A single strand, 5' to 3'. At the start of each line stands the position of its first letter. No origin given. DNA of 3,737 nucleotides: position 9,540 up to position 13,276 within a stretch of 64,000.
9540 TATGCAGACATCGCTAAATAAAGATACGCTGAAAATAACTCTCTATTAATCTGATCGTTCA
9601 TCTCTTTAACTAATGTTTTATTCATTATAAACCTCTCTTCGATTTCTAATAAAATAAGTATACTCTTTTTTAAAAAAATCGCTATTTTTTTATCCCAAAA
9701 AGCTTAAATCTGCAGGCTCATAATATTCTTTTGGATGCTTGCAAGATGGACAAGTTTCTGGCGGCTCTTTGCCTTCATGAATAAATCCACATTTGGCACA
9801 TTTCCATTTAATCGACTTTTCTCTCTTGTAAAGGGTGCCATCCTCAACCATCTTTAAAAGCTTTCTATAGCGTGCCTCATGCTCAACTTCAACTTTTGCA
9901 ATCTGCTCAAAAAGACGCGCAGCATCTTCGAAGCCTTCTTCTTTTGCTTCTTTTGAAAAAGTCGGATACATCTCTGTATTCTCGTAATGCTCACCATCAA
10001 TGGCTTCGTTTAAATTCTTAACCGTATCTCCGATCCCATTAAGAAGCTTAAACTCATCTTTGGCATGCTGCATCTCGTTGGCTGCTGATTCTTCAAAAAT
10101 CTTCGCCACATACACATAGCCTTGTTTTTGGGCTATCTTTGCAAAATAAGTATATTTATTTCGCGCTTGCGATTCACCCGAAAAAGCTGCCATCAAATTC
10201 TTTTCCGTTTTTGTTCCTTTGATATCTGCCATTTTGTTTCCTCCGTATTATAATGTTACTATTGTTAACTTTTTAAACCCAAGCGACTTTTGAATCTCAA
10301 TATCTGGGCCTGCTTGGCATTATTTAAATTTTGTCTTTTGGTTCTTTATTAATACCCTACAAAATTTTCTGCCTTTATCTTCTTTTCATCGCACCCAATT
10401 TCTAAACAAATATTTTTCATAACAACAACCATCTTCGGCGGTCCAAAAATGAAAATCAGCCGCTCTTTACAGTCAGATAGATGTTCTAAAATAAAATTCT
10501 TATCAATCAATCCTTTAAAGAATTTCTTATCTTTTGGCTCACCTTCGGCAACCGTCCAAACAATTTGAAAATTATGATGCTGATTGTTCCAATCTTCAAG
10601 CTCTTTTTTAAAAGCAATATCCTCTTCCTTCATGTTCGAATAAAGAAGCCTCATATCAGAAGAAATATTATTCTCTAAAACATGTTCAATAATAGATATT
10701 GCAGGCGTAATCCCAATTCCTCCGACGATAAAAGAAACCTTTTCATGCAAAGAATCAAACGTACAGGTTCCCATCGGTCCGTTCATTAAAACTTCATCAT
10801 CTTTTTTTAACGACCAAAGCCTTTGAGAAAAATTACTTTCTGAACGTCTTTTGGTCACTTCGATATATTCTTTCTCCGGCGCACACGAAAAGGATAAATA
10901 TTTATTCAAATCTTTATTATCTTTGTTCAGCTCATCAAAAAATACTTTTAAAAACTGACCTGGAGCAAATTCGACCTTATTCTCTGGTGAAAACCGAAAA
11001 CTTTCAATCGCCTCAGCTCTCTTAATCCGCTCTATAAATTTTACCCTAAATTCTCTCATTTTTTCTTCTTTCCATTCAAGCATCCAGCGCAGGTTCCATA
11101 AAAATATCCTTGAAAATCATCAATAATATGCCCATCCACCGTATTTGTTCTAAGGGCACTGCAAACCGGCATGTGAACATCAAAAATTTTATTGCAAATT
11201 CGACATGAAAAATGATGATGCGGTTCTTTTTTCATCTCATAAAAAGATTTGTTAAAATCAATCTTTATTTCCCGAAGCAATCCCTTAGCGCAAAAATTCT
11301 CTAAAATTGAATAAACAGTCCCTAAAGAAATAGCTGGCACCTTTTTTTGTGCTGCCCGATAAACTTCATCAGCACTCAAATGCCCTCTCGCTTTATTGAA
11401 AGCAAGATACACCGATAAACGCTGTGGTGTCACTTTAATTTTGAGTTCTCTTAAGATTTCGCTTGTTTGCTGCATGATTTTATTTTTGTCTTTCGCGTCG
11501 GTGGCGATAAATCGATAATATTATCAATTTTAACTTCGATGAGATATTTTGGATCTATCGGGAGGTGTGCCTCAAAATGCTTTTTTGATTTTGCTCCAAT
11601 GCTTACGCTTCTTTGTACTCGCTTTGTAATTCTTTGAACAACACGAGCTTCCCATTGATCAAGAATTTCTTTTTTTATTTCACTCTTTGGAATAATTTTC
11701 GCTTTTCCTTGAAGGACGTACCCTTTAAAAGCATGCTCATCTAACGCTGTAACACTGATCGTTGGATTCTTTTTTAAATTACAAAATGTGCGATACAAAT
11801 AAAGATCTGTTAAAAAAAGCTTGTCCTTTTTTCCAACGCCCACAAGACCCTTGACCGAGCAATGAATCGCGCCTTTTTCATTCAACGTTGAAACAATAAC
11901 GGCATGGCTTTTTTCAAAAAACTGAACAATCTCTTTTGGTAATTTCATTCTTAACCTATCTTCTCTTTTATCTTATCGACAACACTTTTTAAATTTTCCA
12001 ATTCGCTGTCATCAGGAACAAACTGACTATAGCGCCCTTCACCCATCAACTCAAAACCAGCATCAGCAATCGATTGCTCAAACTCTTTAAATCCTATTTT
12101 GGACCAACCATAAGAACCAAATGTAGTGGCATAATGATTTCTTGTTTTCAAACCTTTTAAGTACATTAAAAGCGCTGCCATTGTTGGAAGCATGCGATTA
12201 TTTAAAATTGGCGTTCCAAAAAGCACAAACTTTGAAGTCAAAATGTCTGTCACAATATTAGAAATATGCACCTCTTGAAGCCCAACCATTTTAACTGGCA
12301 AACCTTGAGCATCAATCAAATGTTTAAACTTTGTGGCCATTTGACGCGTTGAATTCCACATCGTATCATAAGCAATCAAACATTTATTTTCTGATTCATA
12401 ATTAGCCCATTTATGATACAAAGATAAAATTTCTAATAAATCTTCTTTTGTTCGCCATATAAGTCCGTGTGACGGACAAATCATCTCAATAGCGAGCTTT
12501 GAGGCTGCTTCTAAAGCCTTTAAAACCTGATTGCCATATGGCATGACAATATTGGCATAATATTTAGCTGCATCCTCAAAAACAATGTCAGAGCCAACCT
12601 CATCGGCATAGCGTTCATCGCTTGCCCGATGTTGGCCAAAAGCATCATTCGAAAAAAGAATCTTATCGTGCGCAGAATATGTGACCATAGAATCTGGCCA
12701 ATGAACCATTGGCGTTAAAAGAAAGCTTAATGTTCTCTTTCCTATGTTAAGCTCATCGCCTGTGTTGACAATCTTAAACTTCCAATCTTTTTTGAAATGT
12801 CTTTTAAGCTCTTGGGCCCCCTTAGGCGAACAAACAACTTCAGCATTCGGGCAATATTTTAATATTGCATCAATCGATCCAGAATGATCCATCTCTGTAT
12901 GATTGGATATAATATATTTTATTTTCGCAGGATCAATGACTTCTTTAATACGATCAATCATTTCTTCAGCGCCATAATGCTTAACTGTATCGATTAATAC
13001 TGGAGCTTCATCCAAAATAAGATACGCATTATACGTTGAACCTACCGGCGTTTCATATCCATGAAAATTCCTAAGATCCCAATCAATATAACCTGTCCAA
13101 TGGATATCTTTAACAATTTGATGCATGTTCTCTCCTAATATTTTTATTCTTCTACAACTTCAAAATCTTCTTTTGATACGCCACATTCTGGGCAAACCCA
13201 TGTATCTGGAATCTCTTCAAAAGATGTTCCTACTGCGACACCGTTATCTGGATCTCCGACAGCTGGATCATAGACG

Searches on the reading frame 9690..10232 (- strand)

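Call 81: search_protein_families(library=pfam, proteins=[window:9690-10232:-], max_evalue=0.00001)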
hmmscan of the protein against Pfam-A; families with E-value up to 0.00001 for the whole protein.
window:9690-10232:- (180 aa): 4 families
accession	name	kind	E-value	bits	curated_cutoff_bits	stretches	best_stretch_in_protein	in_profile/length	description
PF02915.23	Rubrerythrin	-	1.1e-27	97.5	22.8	1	11-126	1-137/137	Rubrerythrin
PF21349.2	RUBY_RBDX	-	5e-13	48.7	26.5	1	143-172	1-30/30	Rubrerythrin, rubredoxin-like domain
PF23458.2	DUF7130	-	2e-06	28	35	1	115-169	26-81/89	Domain of unknown function (DUF7130)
PF00210.30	Ferritin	-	7.1e-06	26.4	24.5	0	11-130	2-107/142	Ferritin-like domain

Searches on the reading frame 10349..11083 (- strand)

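Call 15: search_protein_families(library=pfam, proteins=[window:10349-11083:-])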
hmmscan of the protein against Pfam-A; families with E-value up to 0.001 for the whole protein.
window:10349-11083:- (244 aa): 3 families
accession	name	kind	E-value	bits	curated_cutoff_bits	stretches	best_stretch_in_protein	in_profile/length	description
PF00175.26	NAD_binding_1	-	1.4e-18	67.9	22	1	118-220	1-105/109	Oxidoreductase NAD-binding domain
PF08030.17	NAD_binding_6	-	0.00048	20.7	22.2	0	113-151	1-44/156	Ferric reductase NAD binding domain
PF00970.30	FAD_binding_6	-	0.00057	20.6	21.1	1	14-108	4-98/99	Oxidoreductase FAD-binding domain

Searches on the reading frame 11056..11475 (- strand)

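Call 15: search_protein_families(library=pfam, proteins=[window:11056-11475:-])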
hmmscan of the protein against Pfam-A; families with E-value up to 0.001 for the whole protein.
window:11056-11475:- (139 aa): 1 family
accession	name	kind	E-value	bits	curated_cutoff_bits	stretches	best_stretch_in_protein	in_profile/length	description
PF01475.25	FUR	-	2.3e-24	86.3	23.1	1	12-108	3-101/121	Ferric uptake regulator family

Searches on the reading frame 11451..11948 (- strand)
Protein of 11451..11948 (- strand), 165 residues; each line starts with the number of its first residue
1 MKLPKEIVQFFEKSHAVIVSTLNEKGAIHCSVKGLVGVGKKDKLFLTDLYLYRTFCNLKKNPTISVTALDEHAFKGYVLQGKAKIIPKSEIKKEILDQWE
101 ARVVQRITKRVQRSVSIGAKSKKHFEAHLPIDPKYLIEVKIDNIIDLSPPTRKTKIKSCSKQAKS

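Call 15: search_protein_families(library=pfam, proteins=[window:11451-11948:-])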
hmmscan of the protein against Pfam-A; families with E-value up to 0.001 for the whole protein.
window:11451-11948:- (165 aa): 1 family
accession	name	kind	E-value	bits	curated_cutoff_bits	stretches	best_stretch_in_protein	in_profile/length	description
PF01243.27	PNPOx_N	-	2.6e-13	50.8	28.1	1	3-112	1-98/120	Pyridoxamine 5'-phosphate oxidase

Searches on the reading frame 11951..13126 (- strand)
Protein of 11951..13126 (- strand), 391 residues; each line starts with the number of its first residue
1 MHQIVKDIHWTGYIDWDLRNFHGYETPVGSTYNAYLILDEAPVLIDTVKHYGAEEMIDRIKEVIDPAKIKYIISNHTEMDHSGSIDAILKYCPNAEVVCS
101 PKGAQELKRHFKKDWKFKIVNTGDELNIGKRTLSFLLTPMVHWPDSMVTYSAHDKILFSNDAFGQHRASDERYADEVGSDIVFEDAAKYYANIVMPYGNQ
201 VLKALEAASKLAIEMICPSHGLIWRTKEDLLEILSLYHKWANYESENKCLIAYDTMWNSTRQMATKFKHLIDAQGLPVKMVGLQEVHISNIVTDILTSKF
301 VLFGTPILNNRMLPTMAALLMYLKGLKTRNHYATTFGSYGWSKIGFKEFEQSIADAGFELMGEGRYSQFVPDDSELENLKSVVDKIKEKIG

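Call 15: search_protein_families(library=pfam, proteins=[window:11951-13126:-])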
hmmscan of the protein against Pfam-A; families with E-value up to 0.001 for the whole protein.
window:11951-13126:- (391 aa): 4 families
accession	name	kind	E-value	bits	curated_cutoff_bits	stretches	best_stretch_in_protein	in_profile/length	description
PF19583.5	ODP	-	1.6e-25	90.6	27.2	1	32-221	3-194/194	ODP family beta lactamase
PF00753.33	Lactamase_B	-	9.6e-11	42.4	22.7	1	33-220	7-196/196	Metallo-beta-lactamase superfamily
PF00258.30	Flavodoxin_1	-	7e-10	39.7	25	1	251-370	1-130/143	Flavodoxin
PF12706.13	Lactamase_B_2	-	1.3e-05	25.4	27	1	43-145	3-115/200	Beta-lactamase superfamily domain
